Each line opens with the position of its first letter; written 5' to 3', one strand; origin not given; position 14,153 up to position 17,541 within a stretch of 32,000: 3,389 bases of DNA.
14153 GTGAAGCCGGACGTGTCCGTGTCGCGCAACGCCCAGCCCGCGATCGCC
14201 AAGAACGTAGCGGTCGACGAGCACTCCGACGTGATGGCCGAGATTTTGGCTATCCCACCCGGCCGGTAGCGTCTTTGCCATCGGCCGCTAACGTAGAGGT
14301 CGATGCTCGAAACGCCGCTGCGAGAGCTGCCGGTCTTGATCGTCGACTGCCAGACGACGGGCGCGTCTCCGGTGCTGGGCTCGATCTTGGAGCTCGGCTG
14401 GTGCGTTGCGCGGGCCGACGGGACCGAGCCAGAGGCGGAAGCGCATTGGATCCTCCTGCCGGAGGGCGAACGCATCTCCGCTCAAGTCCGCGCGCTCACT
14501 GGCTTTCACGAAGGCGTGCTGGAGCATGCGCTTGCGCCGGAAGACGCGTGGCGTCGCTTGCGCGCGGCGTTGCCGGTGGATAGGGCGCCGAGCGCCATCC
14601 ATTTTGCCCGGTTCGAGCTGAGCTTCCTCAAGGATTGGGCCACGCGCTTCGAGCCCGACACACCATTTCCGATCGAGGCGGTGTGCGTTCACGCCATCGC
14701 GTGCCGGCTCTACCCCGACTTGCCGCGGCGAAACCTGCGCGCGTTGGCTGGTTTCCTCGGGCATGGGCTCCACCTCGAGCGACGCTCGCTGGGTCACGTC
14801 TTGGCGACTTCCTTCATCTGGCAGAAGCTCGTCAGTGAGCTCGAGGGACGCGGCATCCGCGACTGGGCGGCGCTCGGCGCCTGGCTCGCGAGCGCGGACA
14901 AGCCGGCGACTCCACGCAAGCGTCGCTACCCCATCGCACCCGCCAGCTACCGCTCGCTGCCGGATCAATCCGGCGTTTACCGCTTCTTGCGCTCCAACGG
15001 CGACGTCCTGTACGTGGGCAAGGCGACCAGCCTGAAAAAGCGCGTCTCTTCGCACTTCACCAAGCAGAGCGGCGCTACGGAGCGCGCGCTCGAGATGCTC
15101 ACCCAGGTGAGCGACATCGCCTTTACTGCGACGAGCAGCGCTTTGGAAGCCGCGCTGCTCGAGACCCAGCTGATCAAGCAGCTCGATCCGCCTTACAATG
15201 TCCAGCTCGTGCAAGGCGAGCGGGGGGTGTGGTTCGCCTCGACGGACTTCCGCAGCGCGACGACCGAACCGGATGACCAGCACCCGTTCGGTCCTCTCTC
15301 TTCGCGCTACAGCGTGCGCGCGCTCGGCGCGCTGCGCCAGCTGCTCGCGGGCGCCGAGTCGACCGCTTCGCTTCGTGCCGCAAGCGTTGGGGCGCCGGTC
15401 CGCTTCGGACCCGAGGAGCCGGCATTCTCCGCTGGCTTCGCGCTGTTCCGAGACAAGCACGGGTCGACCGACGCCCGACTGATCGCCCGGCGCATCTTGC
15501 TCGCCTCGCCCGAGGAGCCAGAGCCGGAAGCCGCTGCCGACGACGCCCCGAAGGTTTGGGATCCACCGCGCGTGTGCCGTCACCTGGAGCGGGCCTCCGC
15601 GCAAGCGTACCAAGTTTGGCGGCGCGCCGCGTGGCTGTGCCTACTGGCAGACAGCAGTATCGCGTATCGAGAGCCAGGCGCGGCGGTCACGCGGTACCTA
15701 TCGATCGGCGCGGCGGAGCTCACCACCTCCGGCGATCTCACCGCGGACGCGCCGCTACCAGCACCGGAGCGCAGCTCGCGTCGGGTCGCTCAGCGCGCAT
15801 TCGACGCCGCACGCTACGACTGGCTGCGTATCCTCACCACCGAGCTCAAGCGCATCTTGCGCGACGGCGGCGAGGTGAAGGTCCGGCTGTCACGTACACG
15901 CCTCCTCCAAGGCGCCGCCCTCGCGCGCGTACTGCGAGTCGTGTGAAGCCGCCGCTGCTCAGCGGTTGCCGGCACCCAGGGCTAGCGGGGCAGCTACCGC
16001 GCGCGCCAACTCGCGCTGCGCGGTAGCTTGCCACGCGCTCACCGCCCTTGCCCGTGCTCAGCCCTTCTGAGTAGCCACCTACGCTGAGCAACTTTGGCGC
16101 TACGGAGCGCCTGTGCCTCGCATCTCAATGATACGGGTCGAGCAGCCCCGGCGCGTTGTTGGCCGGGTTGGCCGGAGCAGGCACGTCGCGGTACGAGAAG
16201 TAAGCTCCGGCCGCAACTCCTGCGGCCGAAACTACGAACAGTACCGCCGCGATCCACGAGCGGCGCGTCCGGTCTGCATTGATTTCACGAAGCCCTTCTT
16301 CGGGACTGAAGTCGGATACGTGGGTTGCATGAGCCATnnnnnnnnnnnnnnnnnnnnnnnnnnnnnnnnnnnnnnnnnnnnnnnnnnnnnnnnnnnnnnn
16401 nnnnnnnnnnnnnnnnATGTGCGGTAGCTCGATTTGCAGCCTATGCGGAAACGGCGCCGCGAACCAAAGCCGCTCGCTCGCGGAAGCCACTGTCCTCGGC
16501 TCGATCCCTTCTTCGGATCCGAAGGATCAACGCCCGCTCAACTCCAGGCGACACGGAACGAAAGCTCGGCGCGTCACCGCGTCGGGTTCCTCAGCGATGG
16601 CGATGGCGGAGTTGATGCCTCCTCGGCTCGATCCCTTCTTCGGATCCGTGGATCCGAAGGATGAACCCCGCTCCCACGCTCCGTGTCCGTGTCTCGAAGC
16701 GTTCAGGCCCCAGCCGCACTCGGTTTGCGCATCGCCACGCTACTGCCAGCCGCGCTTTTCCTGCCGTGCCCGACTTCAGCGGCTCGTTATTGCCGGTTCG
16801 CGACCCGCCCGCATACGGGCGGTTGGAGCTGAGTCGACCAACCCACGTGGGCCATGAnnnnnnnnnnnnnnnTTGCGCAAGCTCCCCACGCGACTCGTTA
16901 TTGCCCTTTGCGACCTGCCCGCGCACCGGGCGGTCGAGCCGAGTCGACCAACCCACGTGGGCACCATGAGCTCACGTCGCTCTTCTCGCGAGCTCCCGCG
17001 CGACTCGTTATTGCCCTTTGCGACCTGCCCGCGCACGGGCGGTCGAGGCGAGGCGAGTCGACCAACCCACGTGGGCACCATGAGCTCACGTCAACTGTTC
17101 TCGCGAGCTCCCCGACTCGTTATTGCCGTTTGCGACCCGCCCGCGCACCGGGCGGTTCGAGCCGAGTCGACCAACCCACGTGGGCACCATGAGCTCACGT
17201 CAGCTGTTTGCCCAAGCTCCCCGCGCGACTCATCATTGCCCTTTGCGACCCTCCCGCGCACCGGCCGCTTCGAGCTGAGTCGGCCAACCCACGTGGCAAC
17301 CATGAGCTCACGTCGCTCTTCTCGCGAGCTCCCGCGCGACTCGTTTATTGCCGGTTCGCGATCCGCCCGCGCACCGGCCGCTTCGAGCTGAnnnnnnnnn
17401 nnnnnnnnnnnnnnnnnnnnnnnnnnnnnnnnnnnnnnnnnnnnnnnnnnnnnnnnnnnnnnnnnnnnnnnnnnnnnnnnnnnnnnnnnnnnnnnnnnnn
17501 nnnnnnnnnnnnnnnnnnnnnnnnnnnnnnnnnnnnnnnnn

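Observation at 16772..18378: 15-unit, about 110-bp tandem array with a phased palindrome cluster, inside a 3.3-kb gene-free gap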

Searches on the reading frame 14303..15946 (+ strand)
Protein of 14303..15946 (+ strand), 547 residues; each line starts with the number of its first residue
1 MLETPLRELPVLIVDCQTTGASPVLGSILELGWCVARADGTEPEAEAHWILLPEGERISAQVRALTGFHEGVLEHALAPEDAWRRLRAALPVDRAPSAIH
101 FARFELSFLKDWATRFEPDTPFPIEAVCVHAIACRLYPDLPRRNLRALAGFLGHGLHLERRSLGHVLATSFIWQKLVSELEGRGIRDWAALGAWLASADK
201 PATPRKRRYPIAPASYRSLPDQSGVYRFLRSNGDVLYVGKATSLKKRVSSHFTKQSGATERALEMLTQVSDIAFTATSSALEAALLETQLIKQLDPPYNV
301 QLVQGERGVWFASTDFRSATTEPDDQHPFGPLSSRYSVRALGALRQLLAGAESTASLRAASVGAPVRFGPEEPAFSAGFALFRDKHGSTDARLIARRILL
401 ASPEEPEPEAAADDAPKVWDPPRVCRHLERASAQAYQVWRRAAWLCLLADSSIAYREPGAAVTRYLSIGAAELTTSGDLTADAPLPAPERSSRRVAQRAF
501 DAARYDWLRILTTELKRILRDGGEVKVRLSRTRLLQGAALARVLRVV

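Call 11: search_protein_families(library=pfam, proteins=[window:14303-15946:+])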
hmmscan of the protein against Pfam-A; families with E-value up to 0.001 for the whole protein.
window:14303-15946:+ (547 aa): 3 families
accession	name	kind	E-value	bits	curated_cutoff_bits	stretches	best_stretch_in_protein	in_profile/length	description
PF01541.30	GIY-YIG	-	5.9e-10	39.8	22.6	1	223-299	2-78/78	GIY-YIG catalytic domain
PF24348.1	DUF7508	-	0.00038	21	26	0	216-259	15-57/79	Domain of unknown function (DUF7508)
PF20815.3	GIY_YIG_2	-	0.00057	20.3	22.4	0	230-256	28-56/153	GIY-YIG catalytic domain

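Call 13: find_encoding_contigs(protein=window:14303-15943:+, flank=10000, max_places=6)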
Protein window:14303-15943:+ (547 aa): 2 contigs read that carry it; 2 places shown.
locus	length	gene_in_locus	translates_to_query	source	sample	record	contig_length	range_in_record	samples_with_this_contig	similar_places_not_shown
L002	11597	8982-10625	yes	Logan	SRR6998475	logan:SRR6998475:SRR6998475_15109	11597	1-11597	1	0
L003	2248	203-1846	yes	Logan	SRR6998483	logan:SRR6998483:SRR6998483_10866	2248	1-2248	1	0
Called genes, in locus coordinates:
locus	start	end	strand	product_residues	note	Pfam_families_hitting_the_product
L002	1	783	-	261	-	?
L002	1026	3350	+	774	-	PF00989:PAS (weak), PF13188:PAS_8 (faint), PF08447:PAS_3 (faint), PF13426:PAS_9, PF00989:PAS, PF00512:HisKA, PF02518:HATPase_c, PF00072:Response_reg, +1 more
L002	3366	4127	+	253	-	-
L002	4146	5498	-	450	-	PF00544:Pectate_lyase_4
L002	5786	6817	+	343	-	PF13229:Beta_helix (faint)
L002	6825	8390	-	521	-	PF05227:CHASE3, PF00989:PAS, PF08448:PAS_4, PF08447:PAS_3, PF13426:PAS_9 (weak), PF00990:GGDEF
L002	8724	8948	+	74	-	-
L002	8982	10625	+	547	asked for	PF01541:GIY-YIG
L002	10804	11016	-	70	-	-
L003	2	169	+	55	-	?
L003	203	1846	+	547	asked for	PF01541:GIY-YIG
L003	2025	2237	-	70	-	-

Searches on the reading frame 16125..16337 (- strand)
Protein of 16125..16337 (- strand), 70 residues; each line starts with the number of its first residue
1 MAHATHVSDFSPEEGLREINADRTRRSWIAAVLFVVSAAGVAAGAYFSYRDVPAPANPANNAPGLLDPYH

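Call 11: search_protein_families(library=pfam, proteins=[window:16125-16337:-])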
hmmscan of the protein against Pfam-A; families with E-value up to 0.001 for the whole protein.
window:16125-16337:- (70 aa): 0 families
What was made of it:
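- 16125..16337 (-): Left flanking gene: small 70-aa predicted single-pass membrane protein, transcribed away from the gap. No Pfam match (call 11).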

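Call 14: find_encoding_contigs(protein=window:16125-16334:-, flank=10000, max_places=6)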
Protein window:16125-16334:- (69 aa): no gene with exactly this product is on record in the collection.

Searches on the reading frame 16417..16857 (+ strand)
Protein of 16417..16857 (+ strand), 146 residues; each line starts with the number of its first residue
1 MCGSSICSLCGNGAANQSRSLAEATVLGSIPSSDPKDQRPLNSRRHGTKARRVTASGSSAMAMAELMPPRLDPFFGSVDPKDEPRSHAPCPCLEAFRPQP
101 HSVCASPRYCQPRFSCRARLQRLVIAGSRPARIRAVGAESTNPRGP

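Call 23: search_protein_families(library=pfam, max_evalue=1, proteins=[window:16417-16857:+])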
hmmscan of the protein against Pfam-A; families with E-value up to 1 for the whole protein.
window:16417-16857:+ (146 aa): 0 families

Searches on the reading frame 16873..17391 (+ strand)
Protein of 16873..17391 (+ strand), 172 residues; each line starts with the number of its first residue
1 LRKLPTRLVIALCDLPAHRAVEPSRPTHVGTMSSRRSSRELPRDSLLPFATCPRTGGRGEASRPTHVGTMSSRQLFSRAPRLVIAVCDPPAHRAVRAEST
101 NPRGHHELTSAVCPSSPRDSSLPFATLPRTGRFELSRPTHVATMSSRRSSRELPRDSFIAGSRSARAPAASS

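Call 23: search_protein_families(library=pfam, max_evalue=1, proteins=[window:16873-17391:+])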
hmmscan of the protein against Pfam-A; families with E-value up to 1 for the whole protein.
window:16873-17391:+ (172 aa): 0 families

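Call 69: search_protein_representatives(protein=window:16873-17388:+)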
Query: 172 residues. Proteins with E-value up to 0.001 (for the whole library): 1; up to 1e-10: 0; up to 1e-30: 0. The best 1 are listed.
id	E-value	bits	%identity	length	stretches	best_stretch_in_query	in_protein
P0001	8.3e-09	52.3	33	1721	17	8-128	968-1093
